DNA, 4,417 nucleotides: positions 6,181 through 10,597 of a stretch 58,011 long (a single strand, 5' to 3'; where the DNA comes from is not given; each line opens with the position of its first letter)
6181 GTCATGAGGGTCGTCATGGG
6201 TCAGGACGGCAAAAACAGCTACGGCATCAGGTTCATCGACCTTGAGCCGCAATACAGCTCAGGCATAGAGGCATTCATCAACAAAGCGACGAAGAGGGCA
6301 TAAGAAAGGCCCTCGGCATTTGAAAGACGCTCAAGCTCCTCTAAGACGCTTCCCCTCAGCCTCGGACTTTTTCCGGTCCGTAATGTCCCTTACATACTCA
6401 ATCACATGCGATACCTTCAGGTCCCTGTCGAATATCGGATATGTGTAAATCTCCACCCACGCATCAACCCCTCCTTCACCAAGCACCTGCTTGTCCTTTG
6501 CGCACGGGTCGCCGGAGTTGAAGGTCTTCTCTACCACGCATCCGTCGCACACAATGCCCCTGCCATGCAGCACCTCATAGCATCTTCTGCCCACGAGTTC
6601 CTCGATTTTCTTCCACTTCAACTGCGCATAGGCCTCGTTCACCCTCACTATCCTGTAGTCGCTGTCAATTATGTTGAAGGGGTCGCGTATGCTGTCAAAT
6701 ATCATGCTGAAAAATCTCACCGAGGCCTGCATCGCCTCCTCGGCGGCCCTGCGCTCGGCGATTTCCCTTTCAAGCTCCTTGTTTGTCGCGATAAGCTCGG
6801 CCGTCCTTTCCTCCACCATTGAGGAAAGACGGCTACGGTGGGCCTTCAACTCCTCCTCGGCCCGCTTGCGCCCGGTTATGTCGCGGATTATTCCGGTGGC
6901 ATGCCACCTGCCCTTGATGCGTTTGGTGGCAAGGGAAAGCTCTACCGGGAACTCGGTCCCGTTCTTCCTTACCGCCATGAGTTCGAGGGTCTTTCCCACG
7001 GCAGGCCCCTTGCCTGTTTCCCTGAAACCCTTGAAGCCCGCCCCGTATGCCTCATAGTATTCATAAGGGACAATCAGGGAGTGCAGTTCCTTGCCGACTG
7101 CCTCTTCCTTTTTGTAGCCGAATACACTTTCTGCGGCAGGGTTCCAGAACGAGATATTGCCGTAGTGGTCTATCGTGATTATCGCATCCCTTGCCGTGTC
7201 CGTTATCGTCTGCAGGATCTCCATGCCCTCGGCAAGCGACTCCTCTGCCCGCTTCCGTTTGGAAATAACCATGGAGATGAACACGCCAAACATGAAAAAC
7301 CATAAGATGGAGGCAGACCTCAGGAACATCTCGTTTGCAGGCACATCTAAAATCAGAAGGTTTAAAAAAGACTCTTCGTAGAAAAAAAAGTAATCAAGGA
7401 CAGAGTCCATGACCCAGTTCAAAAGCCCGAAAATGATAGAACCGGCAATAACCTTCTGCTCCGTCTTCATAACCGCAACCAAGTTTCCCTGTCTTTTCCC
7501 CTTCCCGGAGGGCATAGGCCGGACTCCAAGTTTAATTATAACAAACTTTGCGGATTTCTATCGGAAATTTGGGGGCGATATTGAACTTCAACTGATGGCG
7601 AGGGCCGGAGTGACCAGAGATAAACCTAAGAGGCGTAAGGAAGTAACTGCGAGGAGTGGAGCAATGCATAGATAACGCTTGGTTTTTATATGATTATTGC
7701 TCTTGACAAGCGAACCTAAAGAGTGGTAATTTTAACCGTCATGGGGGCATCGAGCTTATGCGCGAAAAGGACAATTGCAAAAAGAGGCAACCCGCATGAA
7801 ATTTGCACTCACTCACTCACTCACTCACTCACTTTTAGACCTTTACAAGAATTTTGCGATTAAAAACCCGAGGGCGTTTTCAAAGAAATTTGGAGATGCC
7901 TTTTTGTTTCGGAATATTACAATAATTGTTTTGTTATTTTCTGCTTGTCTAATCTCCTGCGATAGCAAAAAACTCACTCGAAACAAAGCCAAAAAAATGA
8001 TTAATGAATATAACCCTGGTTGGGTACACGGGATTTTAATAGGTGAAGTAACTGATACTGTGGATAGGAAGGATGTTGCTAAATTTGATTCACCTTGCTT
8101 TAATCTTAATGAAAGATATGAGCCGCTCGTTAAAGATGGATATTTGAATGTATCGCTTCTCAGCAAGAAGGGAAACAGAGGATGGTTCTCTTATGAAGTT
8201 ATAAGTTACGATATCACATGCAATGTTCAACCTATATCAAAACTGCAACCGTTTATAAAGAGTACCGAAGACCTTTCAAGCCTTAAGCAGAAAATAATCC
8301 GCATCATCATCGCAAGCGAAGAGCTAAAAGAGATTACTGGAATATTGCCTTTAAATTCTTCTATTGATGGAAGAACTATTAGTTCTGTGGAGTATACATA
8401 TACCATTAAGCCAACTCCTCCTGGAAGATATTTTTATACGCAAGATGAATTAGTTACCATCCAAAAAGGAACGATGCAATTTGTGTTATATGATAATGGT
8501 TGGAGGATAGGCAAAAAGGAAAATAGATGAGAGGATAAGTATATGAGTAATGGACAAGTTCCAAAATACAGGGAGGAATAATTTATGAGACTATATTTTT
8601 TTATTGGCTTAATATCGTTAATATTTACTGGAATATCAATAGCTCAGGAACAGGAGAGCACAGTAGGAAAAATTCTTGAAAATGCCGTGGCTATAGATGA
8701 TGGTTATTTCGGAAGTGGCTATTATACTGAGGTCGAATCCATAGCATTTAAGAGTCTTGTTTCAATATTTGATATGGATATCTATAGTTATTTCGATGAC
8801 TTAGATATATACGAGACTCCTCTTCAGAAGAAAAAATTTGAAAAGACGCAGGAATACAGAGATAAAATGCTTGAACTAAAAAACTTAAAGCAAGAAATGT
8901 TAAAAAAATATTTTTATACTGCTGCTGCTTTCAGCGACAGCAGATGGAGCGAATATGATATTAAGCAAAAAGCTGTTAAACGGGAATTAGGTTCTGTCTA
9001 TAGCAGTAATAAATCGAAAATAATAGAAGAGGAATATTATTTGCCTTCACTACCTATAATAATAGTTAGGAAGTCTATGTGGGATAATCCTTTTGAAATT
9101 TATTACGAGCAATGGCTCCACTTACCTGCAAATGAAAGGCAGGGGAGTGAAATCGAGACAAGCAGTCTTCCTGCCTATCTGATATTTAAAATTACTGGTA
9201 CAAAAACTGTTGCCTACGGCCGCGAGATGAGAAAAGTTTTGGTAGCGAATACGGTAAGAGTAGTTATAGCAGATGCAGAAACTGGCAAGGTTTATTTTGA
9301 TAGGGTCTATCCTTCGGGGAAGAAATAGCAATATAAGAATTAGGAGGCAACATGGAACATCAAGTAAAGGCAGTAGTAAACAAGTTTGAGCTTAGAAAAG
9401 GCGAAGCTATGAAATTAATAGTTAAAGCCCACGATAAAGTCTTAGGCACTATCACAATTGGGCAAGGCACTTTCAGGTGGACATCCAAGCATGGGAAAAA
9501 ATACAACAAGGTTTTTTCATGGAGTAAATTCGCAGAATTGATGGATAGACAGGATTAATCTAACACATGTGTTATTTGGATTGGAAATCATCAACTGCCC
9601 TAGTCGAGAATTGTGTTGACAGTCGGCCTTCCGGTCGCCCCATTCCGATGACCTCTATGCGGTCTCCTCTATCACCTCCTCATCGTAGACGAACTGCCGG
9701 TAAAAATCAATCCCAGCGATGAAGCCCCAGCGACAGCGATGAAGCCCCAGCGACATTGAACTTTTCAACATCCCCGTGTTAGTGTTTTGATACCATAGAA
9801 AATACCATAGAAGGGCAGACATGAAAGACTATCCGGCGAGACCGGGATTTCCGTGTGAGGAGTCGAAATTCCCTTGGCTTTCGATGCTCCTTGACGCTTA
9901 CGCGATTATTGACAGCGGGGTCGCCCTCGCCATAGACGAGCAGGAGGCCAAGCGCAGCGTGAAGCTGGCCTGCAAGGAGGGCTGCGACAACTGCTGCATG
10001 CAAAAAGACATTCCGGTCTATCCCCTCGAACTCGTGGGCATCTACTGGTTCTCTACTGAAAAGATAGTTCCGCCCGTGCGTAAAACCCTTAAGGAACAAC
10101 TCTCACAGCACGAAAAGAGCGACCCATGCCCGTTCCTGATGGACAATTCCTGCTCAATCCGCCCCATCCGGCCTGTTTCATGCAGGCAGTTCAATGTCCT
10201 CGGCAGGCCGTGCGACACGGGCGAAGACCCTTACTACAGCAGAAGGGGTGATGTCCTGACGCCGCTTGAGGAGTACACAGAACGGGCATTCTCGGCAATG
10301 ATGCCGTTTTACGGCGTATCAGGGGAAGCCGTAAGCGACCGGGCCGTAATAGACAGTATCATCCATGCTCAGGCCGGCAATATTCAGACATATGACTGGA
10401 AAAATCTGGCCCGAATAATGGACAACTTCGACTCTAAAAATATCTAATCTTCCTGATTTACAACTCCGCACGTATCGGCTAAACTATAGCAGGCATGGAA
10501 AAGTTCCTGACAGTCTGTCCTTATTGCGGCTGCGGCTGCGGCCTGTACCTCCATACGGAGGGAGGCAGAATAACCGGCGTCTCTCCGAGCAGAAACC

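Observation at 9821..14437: FdhF fused operonically to AsrA/AsrB-like subunits: a sulfhydrogenase-like NAD(P)-linked formate dehydrogenase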

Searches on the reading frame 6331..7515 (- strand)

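Call 5: search_protein_families(library=pfam, proteins=[window:6331-7515:-])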
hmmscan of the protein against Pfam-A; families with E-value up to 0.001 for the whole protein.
window:6331-7515:- (394 aa): 6 families
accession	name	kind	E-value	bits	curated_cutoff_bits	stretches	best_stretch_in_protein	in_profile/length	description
PF13426.13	PAS_9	-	3.9e-25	88.6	27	2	110-214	2-102/103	PAS domain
PF00989.32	PAS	-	4.4e-22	78.7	22.6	1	101-213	3-113/113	PAS fold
PF08448.16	PAS_4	-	8.9e-21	74.6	23.1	2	273-382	1-109/110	PAS fold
PF13188.13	PAS_8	-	1.9e-12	47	21.8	1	100-151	2-49/65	PAS domain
PF08447.18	PAS_3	-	0.00016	22.3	25.6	0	122-189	2-66/89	PAS fold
PF24820.1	Diguanyl_cycl_sensor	-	0.00023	21.5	28.1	0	109-196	6-94/109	Diguanylate cyclase-like sensor domain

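Call 6: search_protein_families(library=ncbifam, proteins=[window:6331-7515:-])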
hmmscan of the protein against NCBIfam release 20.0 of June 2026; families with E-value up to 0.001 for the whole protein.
window:6331-7515:- (394 aa): 23 families
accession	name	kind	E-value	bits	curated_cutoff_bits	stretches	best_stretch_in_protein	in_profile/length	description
TIGR00229.1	sensory_box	domain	2.9e-40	137.3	22.9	2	97-223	3-126/126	PAS domain S-box protein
NF041777.1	sens_FixL_Rhizob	equivalog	1.7e-22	79.7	850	1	82-239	106-268/485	sensor protein FixL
NF008467.0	PRK11359.1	equivalog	2.2e-20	72.3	857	2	111-215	24-127/800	oxygen-sensing cyclic-di-GMP phosphodiesterase DosP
NF047874.1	MASE3_PAS_HK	subfamily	1.6e-18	66.9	560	2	83-222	249-384/655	MASE3 domain-containing sensor histidine kinase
NF052573.1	HisKinEspAMyxo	equivalog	9.1e-15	53.7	1400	1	82-225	241-377/755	serine histidine kinase EspA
NF008468.0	PRK11360.1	equivalog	1.1e-13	50.4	646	1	94-232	263-395/616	two-component system sensor histidine kinase AtoS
NF047497.1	HK_LIC_12097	equivalog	1.4e-13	50.3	500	1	260-392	4-145/367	LIC_12097 family sensor histidine kinase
NF041593.1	histid_kinase_PdhS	equivalog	1.6e-12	46.2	2000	1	87-244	655-809/1041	cell-division control histidine kinase PdhS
NF046044.1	PnpS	equivalog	5.3e-12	45.5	400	2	225-385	16-167/390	two-component system histidine kinase PnpS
NF008302.0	PRK11091.1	equivalog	1.5e-11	43.3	838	1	221-385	106-273/779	aerobic respiration two-component sensor histidine kinase ArcB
NF045675.1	PhdiestaseDibA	equivalog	4.2e-11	41.9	980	2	54-224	34-200/623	phosphodiesterase DibA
NF041831.1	NO_HK_NahK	exception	7.8e-11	40.7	1500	1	84-262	306-480/854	hybrid sensor histidine kinase/response regulator NahK/ErcS'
NF007298.0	PRK09776.1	equivalog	2.6e-09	35.5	1135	1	80-147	536-603/1111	diguanylate cyclase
NF053781.1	cdiGMPphdstlr2612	equivalog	1.9e-08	32.4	1600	0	82-152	698-768/1268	Tlr1612 family c-di-GMP phosphodiesterase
NF041552.1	TF_PrdR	equivalog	6.1e-08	31.4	795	1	91-147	126-182/577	sigma-54 dependent transcriptional regulator PrdR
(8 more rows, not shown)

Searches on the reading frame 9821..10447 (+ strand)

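Call 5: search_protein_families(library=pfam, proteins=[window:9821-10447:+])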
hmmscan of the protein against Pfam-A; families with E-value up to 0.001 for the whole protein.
window:9821-10447:+ (208 aa): 1 family
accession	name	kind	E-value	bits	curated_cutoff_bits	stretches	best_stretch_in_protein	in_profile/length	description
PF03692.20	CxxCxxCC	-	1.1e-05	26.5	23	1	50-125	1-70/85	Putative zinc- or iron-chelating domain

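Call 6: search_protein_families(library=ncbifam, proteins=[window:9821-10447:+])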
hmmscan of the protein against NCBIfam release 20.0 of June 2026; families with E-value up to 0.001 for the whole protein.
window:9821-10447:+ (208 aa): 0 families
